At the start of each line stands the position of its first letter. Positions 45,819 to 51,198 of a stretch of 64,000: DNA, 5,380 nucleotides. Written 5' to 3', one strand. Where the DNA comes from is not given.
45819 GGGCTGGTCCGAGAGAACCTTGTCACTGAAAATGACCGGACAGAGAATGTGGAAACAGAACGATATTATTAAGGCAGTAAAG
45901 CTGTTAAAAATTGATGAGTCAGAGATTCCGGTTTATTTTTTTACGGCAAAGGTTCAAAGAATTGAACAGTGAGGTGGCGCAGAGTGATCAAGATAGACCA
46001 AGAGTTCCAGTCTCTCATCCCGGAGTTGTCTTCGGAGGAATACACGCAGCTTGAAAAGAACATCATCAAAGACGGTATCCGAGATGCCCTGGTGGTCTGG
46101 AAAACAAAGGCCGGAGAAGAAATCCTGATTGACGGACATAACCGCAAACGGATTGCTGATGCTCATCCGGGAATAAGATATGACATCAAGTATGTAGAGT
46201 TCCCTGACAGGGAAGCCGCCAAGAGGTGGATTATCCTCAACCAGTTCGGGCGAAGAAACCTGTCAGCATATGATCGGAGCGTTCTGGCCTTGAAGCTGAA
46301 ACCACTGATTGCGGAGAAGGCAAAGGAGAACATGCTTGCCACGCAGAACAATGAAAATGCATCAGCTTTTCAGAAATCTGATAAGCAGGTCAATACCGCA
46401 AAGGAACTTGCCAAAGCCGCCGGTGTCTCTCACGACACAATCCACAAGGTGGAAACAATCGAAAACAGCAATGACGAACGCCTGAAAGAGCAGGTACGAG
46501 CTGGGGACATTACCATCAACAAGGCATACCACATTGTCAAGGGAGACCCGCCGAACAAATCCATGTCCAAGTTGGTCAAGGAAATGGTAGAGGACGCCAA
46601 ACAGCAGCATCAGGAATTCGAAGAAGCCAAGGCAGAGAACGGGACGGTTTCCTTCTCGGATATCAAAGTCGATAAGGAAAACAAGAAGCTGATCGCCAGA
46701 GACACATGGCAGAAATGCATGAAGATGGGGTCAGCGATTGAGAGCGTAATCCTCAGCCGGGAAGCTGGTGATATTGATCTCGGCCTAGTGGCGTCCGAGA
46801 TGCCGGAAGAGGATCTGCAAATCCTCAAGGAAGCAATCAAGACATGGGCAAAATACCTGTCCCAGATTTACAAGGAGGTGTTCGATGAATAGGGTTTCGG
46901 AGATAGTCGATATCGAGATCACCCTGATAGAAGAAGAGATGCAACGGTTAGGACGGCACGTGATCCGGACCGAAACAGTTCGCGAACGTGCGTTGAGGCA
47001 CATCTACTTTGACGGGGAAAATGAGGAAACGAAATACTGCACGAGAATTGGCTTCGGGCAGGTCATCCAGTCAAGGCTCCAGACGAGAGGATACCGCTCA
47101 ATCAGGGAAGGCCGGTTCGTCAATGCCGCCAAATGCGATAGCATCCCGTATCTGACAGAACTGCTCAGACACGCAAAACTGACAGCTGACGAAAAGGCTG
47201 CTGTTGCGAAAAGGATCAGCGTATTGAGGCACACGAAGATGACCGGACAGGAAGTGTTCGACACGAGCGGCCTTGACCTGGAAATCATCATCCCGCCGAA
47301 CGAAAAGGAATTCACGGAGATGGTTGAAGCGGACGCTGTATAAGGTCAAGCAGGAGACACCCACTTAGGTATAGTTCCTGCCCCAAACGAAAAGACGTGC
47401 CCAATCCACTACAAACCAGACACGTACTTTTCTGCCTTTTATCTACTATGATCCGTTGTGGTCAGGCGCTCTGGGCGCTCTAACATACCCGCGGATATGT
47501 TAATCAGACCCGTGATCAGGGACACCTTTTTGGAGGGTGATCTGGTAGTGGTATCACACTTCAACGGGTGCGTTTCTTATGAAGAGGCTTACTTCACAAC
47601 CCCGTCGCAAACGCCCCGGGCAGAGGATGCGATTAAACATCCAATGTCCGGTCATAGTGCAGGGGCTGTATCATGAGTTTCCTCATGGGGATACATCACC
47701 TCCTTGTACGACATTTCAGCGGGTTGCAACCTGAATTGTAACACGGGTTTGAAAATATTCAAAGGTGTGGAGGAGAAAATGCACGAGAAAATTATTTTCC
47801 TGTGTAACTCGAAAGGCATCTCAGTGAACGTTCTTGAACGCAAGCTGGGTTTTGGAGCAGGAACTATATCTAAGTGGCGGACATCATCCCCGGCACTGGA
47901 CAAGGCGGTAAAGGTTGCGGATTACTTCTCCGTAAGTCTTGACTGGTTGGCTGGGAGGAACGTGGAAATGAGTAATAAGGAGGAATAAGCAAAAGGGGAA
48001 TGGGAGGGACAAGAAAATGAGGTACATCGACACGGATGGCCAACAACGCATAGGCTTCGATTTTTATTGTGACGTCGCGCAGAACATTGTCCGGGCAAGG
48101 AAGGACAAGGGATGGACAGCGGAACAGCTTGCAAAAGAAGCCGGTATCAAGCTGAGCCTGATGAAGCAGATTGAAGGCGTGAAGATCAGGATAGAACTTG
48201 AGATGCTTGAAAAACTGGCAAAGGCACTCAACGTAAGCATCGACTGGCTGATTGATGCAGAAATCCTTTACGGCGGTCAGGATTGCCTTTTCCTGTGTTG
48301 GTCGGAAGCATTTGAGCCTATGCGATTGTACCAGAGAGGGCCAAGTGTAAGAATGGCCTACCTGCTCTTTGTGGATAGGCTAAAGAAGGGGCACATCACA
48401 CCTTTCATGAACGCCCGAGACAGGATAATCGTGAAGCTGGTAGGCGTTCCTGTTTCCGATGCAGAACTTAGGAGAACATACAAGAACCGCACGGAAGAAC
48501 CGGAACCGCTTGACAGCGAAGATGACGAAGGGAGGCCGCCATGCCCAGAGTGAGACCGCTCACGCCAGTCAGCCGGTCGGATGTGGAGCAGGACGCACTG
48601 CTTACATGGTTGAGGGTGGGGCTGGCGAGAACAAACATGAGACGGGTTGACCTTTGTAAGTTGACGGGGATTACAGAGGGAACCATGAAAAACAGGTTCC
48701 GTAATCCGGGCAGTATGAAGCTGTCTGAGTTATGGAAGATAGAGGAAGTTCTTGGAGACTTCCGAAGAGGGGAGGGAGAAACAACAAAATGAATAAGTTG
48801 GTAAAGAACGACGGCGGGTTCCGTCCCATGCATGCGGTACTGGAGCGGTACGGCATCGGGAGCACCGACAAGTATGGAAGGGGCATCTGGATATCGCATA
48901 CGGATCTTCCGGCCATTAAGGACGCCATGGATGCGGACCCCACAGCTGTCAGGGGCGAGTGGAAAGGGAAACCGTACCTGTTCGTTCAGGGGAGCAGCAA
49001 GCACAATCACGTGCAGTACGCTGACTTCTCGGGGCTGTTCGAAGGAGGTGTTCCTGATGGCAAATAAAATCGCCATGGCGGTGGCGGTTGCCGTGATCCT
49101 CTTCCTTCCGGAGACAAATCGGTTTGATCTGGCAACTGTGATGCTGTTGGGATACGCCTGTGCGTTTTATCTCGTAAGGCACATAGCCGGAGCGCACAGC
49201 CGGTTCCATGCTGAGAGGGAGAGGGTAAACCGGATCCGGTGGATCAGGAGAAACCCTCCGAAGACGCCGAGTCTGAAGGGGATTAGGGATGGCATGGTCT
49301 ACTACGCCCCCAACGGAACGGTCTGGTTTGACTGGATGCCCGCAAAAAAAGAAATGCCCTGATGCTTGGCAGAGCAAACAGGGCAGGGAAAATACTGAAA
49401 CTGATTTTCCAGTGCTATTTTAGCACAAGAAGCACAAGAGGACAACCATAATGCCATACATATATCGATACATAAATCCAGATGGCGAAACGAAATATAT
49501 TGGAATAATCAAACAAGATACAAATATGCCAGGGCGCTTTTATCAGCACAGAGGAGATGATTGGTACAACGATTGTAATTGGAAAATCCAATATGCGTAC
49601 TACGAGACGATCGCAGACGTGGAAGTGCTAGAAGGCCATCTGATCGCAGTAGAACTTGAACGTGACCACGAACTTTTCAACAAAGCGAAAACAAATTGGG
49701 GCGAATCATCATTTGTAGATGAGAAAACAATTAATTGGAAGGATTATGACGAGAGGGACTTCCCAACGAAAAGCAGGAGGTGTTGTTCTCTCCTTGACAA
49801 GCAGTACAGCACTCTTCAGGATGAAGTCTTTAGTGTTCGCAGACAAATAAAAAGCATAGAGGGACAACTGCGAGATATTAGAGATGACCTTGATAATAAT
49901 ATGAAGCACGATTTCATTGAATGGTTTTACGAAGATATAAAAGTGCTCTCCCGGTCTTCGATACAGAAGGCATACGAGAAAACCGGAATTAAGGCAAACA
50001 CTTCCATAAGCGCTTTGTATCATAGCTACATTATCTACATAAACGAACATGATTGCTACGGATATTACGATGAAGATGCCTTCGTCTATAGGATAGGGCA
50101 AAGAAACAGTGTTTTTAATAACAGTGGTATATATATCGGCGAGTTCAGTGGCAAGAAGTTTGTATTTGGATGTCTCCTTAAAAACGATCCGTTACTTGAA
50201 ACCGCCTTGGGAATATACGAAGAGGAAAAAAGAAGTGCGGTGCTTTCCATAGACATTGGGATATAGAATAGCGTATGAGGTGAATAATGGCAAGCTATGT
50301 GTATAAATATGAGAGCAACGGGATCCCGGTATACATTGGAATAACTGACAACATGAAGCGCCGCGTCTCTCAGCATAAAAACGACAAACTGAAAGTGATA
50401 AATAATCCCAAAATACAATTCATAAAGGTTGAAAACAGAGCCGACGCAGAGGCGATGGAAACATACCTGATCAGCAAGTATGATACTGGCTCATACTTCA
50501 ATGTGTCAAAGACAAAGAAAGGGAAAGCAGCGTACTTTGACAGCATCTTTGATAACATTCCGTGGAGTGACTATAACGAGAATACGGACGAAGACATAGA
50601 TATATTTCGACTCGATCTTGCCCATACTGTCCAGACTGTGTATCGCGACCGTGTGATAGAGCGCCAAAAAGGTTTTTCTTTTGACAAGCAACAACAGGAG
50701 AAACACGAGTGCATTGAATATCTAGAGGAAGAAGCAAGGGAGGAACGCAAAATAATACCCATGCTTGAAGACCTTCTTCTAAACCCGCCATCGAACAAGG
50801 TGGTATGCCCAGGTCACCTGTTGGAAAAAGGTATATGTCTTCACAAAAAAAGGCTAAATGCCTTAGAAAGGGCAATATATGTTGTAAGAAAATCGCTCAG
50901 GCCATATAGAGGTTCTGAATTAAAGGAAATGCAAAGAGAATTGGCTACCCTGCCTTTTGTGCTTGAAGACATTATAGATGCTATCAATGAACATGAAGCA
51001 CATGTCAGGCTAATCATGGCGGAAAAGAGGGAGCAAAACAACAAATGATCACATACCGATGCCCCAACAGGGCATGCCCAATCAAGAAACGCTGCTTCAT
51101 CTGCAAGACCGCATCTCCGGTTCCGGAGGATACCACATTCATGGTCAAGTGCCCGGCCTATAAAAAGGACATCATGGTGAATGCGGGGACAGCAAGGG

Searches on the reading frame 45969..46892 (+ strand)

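Call 32: search_protein_families(library=pfam, proteins=[window:45969-46892:+], max_evalue=0.001)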
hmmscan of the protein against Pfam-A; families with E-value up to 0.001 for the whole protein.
window:45969-46892:+ (307 aa): 0 families

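Call 66: search_protein_families(library=pfam, proteins=[window:45969-46892:+], max_evalue=0.01)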
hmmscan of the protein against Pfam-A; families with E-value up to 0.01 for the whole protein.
window:45969-46892:+ (307 aa): 0 families

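Call 74: search_protein_families(library=phrogs, proteins=[window:45969-46892:+], max_evalue=0.001)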
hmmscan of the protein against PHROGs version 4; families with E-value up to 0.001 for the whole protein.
window:45969-46892:+ (307 aa): 4 families
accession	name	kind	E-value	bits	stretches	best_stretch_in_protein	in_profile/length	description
phrog_4715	-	DNA, RNA and nucleotide metabolism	2.8e-11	43.5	1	16-235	165-369/630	ParB-like partition protein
phrog_21315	-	unknown function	2.4e-07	31.1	1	13-208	20-200/415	-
phrog_1033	-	DNA, RNA and nucleotide metabolism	2.2e-06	28.7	0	131-217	142-229/334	ParB-like partition protein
phrog_17439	-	unknown function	3.2e-05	24.5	1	7-194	23-207/240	-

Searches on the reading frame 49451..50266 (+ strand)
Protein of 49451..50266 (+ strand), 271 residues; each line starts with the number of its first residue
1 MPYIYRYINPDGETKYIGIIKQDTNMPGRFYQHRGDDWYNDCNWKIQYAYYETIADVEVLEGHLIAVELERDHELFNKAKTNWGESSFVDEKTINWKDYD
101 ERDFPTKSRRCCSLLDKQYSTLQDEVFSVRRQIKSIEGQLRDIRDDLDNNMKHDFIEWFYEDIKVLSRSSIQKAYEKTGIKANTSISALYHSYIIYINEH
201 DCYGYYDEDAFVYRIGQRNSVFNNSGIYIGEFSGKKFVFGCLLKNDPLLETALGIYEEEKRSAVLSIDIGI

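Call 32: search_protein_families(library=pfam, proteins=[window:49451-50266:+], max_evalue=0.001)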
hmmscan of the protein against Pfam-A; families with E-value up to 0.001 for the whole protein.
window:49451-50266:+ (271 aa): 0 families

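Call 74: search_protein_families(library=phrogs, proteins=[window:49451-50266:+], max_evalue=0.001)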
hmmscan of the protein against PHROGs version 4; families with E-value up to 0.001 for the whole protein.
window:49451-50266:+ (271 aa): 1 family
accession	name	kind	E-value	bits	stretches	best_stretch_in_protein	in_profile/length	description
phrog_3312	-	DNA, RNA and nucleotide metabolism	3.5e-05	24.9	1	4-84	8-83/175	endonuclease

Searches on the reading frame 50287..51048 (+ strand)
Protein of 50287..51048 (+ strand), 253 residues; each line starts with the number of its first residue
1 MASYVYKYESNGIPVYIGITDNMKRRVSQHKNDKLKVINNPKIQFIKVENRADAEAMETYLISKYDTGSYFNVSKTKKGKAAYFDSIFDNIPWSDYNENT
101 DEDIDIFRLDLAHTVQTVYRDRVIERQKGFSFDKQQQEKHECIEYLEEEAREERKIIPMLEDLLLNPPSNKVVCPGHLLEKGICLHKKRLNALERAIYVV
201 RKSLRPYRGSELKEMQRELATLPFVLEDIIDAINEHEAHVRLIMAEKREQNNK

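Call 66: search_protein_families(library=pfam, proteins=[window:50287-51048:+], max_evalue=0.01)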
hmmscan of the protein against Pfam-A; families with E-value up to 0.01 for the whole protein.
window:50287-51048:+ (253 aa): 2 families
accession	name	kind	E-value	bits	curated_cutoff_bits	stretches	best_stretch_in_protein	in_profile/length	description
PF01541.30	GIY-YIG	-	3.8e-05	24.3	22.6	1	4-67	3-74/78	GIY-YIG catalytic domain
PF10544.15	T5orf172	-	0.0017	19.3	20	1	4-65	4-67/101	T5orf172 domain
